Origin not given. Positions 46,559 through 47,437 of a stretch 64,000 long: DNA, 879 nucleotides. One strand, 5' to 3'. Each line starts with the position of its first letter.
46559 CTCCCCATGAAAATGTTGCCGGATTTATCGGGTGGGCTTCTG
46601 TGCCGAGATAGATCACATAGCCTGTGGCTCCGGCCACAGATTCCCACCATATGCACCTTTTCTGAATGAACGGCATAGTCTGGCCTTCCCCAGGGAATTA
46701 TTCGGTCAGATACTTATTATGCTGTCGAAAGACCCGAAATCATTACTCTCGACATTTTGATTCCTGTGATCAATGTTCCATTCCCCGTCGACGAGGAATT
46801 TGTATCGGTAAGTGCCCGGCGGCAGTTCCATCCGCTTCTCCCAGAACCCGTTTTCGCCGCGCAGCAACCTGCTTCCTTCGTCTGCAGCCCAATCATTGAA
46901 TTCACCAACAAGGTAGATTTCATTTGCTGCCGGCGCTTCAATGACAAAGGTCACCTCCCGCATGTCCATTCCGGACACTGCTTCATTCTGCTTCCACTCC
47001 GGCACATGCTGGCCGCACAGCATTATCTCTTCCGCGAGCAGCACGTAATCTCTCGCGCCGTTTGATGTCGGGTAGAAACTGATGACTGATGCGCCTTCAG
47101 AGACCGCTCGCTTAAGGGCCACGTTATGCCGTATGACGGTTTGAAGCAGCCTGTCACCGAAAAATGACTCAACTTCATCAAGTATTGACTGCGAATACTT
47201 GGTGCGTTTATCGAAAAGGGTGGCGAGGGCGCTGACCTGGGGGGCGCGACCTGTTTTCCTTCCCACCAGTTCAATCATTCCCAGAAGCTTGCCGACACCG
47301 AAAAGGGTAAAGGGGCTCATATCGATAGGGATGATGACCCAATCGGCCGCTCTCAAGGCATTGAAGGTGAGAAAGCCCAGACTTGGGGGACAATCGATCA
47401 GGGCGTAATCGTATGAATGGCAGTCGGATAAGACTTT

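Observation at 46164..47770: Orphan ParA-type ATPase fused to a glycogen-binding CBM48/AMPK-beta domain, with a small FN3-like/disordered partner gene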

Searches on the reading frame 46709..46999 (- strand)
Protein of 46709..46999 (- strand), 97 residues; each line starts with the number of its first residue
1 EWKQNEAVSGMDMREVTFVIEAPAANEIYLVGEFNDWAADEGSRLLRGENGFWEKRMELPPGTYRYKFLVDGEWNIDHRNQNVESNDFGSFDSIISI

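Call 34: search_solved_structures(query=window:46709-46999:-, max_evalue=0.01, show_alignments=4)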
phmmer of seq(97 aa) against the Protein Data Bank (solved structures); distinct sequences matched with E-value up to 0.01: 26.
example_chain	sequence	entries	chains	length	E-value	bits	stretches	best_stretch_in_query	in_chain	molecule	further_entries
4yef_A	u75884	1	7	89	5.7e-09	39.5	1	24-96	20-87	5'-AMP-activated protein kinase subunit beta-1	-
1z0m_A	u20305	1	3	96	6.8e-09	39.3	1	24-96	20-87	5'-AMP-activated protein kinase, beta-1 subunit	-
1z0n_A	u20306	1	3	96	1.1e-08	38.6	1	24-96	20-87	5'-AMP-activated protein kinase, beta-1 subunit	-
6e4t_B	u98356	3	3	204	2.9e-08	37.2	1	24-96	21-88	5'-AMP-activated protein kinase subunit beta-1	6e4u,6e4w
4qfg_B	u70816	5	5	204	4e-08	36.8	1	24-96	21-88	5'-AMP-activated protein kinase subunit beta-1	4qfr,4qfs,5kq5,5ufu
2lu3_A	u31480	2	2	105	5.1e-08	36.5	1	15-96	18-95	5'-AMP-activated protein kinase subunit beta-2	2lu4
4y0g_A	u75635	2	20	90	5.9e-08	36.3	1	21-96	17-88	5'-AMP-activated protein kinase subunit beta-2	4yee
2f15_A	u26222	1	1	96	6.7e-08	36.1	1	21-96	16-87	5'-AMP-activated protein kinase, beta-2 subunit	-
5t5t_B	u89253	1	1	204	7.4e-08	36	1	24-96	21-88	5'-AMP-activated protein kinase subunit beta-1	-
6c9f_B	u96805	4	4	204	7.9e-08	35.9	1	25-96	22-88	5'-AMP-activated protein kinase subunit beta-1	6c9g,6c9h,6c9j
4zhx_B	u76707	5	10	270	9.5e-08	35.6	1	24-96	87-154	5'-AMP-activated protein kinase subunit beta-1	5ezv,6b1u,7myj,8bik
4cfe_B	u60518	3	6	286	1e-07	35.5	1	25-96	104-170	5'-AMP-ACTIVATED PROTEIN KINASE SUBUNIT BETA-1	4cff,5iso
6b2e_B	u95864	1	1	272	2.9e-07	34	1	13-95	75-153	5'-AMP-activated protein kinase subunit beta-2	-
7jhg_B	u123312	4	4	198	3.4e-07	33.8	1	22-95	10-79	5'-AMP-activated protein kinase subunit beta-2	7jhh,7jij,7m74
4rer_B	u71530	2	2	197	3.8e-07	33.7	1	23-95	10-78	5'-AMP-activated protein kinase subunit beta-2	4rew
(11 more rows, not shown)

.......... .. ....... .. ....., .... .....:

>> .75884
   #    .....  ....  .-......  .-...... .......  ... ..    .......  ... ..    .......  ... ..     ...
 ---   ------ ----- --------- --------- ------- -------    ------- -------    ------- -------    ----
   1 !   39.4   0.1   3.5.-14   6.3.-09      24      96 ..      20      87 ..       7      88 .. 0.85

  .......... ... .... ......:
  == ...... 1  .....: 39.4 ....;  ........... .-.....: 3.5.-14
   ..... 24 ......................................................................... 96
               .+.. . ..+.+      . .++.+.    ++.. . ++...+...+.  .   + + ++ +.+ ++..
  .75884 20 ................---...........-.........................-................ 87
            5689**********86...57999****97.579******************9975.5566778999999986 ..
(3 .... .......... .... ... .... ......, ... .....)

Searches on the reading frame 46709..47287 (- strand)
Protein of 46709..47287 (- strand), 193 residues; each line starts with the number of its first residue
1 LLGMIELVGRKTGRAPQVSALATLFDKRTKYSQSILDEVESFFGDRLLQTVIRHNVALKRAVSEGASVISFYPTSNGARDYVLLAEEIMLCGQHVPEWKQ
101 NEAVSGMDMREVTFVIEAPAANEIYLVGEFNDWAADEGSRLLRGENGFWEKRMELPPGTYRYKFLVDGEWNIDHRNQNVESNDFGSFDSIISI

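Call 27: find_related_loci(query=A3, collection=genome_contigs, flank=8000)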
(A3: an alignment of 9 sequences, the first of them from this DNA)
Query A3 (193 aa) in genome_contigs; peptide patterns used: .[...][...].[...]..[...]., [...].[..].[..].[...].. (x = any residue, [..] = any of these).
600 stretches matched a pattern (row limit reached: there are more); 412 encode a relative of the query (tblastn E <= 1e-3); the best 80 are kept; 80 distinct loci.
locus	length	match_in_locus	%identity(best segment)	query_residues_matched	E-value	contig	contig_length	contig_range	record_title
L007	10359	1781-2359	83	1-193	1e-107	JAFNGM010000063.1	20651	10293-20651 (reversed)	MAG: Syntrophaceae bacterium isolate bin_41 PROKKA_contig000063, whole genome shotgun sequence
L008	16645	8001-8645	56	1-193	3e-74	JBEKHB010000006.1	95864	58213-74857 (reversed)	MAG: Syntrophorhabdales bacterium isolate SPRUCE 267 SPRUCE_267_6, whole genome shotgun sequence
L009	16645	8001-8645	56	1-193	8e-74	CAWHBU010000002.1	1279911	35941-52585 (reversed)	MAG: uncultured delta proteobacterium isolate MFD03726.bin.2.155 genome assembly, contig: contig_10498, whole genome sho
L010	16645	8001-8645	57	1-193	3e-72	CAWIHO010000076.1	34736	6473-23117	MAG: uncultured delta proteobacterium isolate MFD03726.bin.2.118 genome assembly, contig: contig_56410, whole genome sho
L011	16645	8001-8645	53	1-193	6e-68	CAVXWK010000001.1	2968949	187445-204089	MAG: uncultured delta proteobacterium isolate MFD04492.bin.2.7 genome assembly, contig: contig_16283, whole genome shotg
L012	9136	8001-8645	53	1-193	6e-68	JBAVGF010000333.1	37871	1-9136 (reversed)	MAG: Thermodesulfobacteriota bacterium isolate MFD06953_ilm_asm_bin13 k127_106566, whole genome shotgun sequence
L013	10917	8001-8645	53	1-193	3e-66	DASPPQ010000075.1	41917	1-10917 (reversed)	MAG TPA_asm: Thermodesulfobacteriota bacterium isolate SMAG_U12177 k141_1238339, whole genome shotgun sequence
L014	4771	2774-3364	53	1-191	1e-63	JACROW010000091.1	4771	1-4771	MAG: Candidatus Omnitrophota bacterium isolate NC_groundwater_1971_Pr3_S-0.2um_46_2 scaffold_535463, whole genome shotgu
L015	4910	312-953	45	1-193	4e-57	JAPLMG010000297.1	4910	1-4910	MAG: Candidatus Omnitrophota bacterium isolate LacPavin_0920_SED3_MAG_48_12 LacPavin_0920_SED3_scaffold_2196624, whole g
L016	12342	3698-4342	45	1-193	3e-57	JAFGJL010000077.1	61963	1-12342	MAG: Candidatus Omnitrophota bacterium isolate Zod_Metabat.276 k87_14756494, whole genome shotgun sequence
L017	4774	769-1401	46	1-190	4e-57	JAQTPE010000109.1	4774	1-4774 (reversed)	MAG: Candidatus Omnitrophota bacterium isolate STB_109 NODE_58812_length_4774_cov_3.585539_Sandtown_B, whole genome shot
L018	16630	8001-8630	45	1-193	4e-56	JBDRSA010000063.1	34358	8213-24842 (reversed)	MAG: Candidatus Omnitrophota bacterium isolate MEGAHIT-group-3.119 k141_489632, whole genome shotgun sequence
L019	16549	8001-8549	46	1-193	9e-53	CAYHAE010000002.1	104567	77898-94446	MAG TPA_asm: uncultured Planctomycetia bacterium isolate ERP119294_co1_439 genome assembly, contig: NODE_193_length_1045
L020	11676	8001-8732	39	1-193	3e-49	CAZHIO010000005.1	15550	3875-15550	MAG TPA_asm: uncultured Planctomycetia bacterium isolate SRP178699_co1_494 genome assembly, contig: NODE_4867_length_155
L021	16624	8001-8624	41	1-193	2e-48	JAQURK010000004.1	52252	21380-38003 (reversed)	MAG: Candidatus Omnitrophota bacterium isolate STD1_71 NODE_1221_length_52252_cov_3.883108_Sandtown_D1, whole genome sho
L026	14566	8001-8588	39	1-193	5e-43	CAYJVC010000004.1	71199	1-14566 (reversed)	MAG TPA_asm: uncultured Planctomycetia bacterium isolate ERP125453_co1_451 genome assembly, contig: NODE_219_length_7119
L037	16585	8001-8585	35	1-193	5e-37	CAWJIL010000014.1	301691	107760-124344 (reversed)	MAG: uncultured delta proteobacterium isolate MFD03804.bin.1.170 genome assembly, contig: contig_4482, whole genome shot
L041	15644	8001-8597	35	1-193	2e-36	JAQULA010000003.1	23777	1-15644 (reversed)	MAG: Candidatus Omnitrophota bacterium isolate STD1_12 NODE_4563_length_23777_cov_3.798393_Sandtown_D1, whole genome sho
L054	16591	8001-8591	32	1-193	5e-35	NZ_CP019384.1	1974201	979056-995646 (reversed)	Candidatus Velamenicoccus archaeovorus strain LiM chromosome, complete genome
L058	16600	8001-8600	33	1-193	9e-35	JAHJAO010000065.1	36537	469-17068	MAG: Candidatus Omnitrophota bacterium isolate Modern_marine.mb.214 Modern_marine.mb.214_k141_1229155, whole genome shot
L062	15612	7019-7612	36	1-191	4e-36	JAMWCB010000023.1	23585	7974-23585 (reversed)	MAG: Candidatus Omnitrophota bacterium isolate DG02_5.bins.26.Tibet NODE_5145_length_23585_cov_1.297212, whole genome sh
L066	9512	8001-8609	33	1-193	4e-33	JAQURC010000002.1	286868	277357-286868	MAG: Candidatus Omnitrophota bacterium isolate STD1_64 NODE_63_length_286868_cov_12.540903_Sandtown_D1, whole genome sho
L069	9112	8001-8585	34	1-193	6e-33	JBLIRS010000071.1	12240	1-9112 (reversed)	MAG: bacterium isolate MF1_201704_bin_296 MF1_201704_bin_296_scaffold_71, whole genome shotgun sequence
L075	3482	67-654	32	5-193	2e-29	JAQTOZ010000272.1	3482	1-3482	MAG: Candidatus Omnitrophota bacterium isolate STB_104 NODE_102606_length_3482_cov_2.853949_Sandtown_B, whole genome sho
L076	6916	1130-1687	32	1-193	3e-29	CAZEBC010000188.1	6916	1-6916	MAG TPA_asm: uncultured bacterium isolate binchicken_co107_64 genome assembly, contig: NODE_23058_length_6916_cov_10.221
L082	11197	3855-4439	30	1-193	3e-26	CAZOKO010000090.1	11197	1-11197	MAG TPA_asm: uncultured Thermodesulfobacteriota bacterium isolate binchicken_co141_568 genome assembly, contig: NODE_230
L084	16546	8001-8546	27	17-193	8e-23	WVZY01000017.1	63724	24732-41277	MAG: Candidatus Latescibacterota bacterium isolate CS4-C107 C_merged_R1_(paired)_contig_1965, whole genome shotgun seque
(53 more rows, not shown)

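Call 33: search_protein_families(library=pfam, proteins=[L054:5246-6799:+, L054:6910-7488:+, L066:8645-8971:+, L066:8989-9384:+, L016:2489-3211:+, L016:8102-9322:-, L084:9235-9612:+, L084:9675-11075:+, L084:11105-12328:+, L037:8605-9153:+], max_evalue=0.01)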
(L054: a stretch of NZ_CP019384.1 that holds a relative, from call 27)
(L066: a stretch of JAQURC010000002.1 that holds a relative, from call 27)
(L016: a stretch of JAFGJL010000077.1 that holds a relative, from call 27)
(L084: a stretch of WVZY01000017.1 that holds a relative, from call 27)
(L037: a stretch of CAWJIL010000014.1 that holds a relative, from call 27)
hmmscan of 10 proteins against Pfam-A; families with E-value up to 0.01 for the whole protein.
L054:5246-6799:+ (517 aa): 1 family
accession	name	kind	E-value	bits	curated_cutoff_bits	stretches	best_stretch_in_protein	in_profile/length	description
PF03065.20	Glyco_hydro_57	-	1.4e-64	218.6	21.2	1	5-411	1-284/291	Glycosyl hydrolase family 57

L054:6910-7488:+ (192 aa): 0 families

L066:8645-8971:+ (108 aa): 1 family
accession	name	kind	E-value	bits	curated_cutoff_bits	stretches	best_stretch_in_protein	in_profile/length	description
PF09685.15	DUF4870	-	0.0006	20.2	25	1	21-101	21-105/107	Domain of unknown function (DUF4870)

L066:8989-9384:+ (131 aa): 0 families

L016:2489-3211:+ (240 aa): 0 families

L016:8102-9322:- (406 aa): 6 families
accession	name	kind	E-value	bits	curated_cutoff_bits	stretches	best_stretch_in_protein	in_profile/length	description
PF00483.29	NTP_transferase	-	1.1e-58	199.1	21.2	1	6-256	2-240/245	Nucleotidyl transferase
PF25247.1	LbH_GLGC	-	8.1e-43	146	27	1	278-404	1-134/135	GLGC left-handed parallel beta-helix domain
PF25084.1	LbH_EIF2B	-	1.5e-08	35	54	2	288-329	15-58/105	EIF2B subunit epsilon LbH domain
PF24894.1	Hexapep_GlmU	-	7.6e-07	29.6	23.3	1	290-371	15-83/104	GlmU-like, C-terminal hexapeptide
PF00132.30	Hexapep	-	0.00072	19.6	27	0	347-373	3-30/36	Bacterial transferase hexapeptide (six repeats)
PF12804.13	NTP_transf_3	-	0.0045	17.6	27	1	6-127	1-97/160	MobA-like NTP transferase domain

L084:9235-9612:+ (125 aa): 3 families
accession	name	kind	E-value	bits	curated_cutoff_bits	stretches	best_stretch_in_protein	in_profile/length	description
PF16561.11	AMPK1_CBM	-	1.8e-17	63.7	26.8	1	48-121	10-81/85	Glycogen recognition site of AMP-activated protein kinase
PF02922.24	CBM_48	-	7.9e-07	29.8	22.4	1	39-96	12-72/83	Carbohydrate-binding module 48 (Isoamylase N-terminal domain)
PF22058.2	X25_BaPul_like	-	5.5e-06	26.8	27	1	55-99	12-59/87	Pullulanase X25 domain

L084:9675-11075:+ (466 aa): 8 families
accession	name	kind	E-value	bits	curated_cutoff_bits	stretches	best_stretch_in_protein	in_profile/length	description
PF00534.26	Glycos_transf_1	-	4.8e-31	108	26.4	1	264-414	14-167/172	Glycosyl transferases group 1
PF13692.12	Glyco_trans_1_4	-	5e-29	101.8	27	1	266-404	2-141/142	Glycosyl transferases group 1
PF20706.3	GT4-conflict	-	1.6e-25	90.4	26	1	113-441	39-363/385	Family 4 Glycosyltransferase in conflict systems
PF13439.12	Glyco_transf_4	-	2.4e-23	83.5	28.5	1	142-250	54-167/170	Glycosyltransferase Family 4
PF13579.12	Glyco_trans_4_4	-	2.4e-19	70.7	29.7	1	123-248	37-158/158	Glycosyl transferase 4-like domain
PF08323.17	Glyco_transf_5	-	1.2e-15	58.3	22.7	1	2-236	1-230/239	Starch synthase catalytic domain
PF00982.27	Glyco_transf_20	-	0.00064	19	32.5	1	338-415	368-449/473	Glycosyltransferase family 20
PF13524.12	Glyco_trans_1_2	-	0.0061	17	25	0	283-422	5-132/144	Glycosyl transferase-like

L084:11105-12328:+ (407 aa): 7 families
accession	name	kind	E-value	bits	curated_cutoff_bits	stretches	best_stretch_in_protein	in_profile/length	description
PF00534.26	Glycos_transf_1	-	2.7e-38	131.6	26.4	1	201-364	6-171/172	Glycosyl transferases group 1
PF13439.12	Glyco_transf_4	-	2.9e-31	109.2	28.5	1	16-187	1-167/170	Glycosyltransferase Family 4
PF13692.12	Glyco_trans_1_4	-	4.8e-31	108.4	27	1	211-351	2-142/142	Glycosyl transferases group 1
PF13579.12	Glyco_trans_4_4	-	2.8e-25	89.9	29.7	1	17-185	1-158/158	Glycosyl transferase 4-like domain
PF08323.17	Glyco_transf_5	-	9.4e-22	78.3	22.7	2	62-169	97-225/239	Starch synthase catalytic domain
PF20706.3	GT4-conflict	-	2e-10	40.7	26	1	14-330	9-325/385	Family 4 Glycosyltransferase in conflict systems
PF13524.12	Glyco_trans_1_2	-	0.0022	18.4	25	1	243-380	16-143/144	Glycosyl transferase-like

L037:8605-9153:+ (182 aa): 1 family
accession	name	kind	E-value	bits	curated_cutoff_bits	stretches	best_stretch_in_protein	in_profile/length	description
PF02841.20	GBP_C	-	0.0026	17.7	24.3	1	82-159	100-177/297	Guanylate-binding protein, C-terminal domain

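Call 69: search_protein_representatives(alignment_id=A3)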
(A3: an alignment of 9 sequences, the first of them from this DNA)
Query: 9 sequences, 215 profile positions. Proteins with E-value up to 0.001 (for the whole library): 17101; up to 1e-10: 3602; up to 1e-30: 279. The best 150 are listed.
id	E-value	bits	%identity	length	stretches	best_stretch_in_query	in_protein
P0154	3.9e-199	673.6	-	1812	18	131-200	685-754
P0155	1.7e-99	348.0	-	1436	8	114-197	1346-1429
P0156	5.9e-88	310.3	-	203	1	4-215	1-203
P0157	4.2e-84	297.7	-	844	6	122-201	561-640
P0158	3.4e-81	288.2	-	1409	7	135-215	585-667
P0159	3.4e-81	288.2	-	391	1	1-214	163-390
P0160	2.7e-77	275.4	-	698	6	134-211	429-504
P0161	9.2e-77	273.7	-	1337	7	129-215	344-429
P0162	3.7e-76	271.7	-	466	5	112-214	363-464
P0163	1.5e-74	266.5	-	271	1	1-214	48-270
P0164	8.6e-74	264.0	-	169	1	47-215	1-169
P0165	1.4e-71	256.7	-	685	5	130-199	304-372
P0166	3.1e-70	252.4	-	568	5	96-200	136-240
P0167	1.3e-68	247.0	-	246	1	1-215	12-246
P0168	4.8e-68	245.2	-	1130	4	130-215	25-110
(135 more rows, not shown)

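Call 76: search_protein_families(library=pfam, proteins=[L041:11215-12753:+, L041:8624-9547:+, L075:660-1505:+, L069:8614-9112:+, L076:1851-2507:+, L082:4476-5462:+, L026:9729-10157:+, L066:3863-5224:+, L007:3022-3417:+], max_evalue=0.01)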
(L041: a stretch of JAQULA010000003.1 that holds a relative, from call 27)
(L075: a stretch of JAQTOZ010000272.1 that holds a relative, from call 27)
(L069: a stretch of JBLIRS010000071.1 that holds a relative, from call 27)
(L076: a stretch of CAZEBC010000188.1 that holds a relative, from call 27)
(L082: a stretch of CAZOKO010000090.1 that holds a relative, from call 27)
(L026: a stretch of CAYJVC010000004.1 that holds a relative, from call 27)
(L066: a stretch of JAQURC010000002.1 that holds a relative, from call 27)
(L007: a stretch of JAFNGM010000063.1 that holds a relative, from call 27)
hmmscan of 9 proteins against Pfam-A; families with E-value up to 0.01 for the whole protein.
L041:11215-12753:+ (512 aa): 2 families
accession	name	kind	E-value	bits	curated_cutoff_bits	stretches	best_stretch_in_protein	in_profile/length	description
PF16258.11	DUF4912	-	1.5e-37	128.9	29.4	1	262-381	1-117/118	Domain of unknown function (DUF4912)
PF09136.16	Glucodextran_B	-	1.8e-05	25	27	1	450-501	21-74/83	Glucodextranase, domain B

L041:8624-9547:+ (307 aa): 1 family
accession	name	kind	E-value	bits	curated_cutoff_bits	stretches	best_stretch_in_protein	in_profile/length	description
PF01656.29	CbiA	-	0.00037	20.9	25.4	1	64-215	15-84/125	CobQ/CobB/MinD/ParA nucleotide binding domain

L075:660-1505:+ (281 aa): 0 families

L069:8614-9112:+ (166 aa): 0 families

L076:1851-2507:+ (218 aa): 0 families

L082:4476-5462:+ (328 aa): 4 families
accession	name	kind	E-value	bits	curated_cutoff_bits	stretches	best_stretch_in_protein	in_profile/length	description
PF10609.15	ParA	-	4.1e-10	40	27.1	1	61-115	4-58/246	NUBPL iron-transfer P-loop NTPase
PF13614.12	AAA_31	-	1.1e-09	38.9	27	1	61-204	2-153/177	AAA domain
PF01656.29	CbiA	-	1.5e-05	25.4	25.4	1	75-278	13-124/125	CobQ/CobB/MinD/ParA nucleotide binding domain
PF00142.24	Fer4_NifH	-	0.00018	21.5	25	0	62-133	2-78/271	4Fe-4S iron sulfur cluster binding proteins, NifH/frxC family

L026:9729-10157:+ (142 aa): 0 families

L066:3863-5224:+ (453 aa): 1 family
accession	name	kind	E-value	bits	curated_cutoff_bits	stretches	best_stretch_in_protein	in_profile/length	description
PF13372.12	Alginate_exp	-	2.1e-34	119.4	25.2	1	60-440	27-386/395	Alginate export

L007:3022-3417:+ (131 aa): 1 family
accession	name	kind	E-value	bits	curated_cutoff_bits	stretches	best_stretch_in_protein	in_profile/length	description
PF07238.19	PilZ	-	2.6e-05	25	22.5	1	13-87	1-73/102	PilZ domain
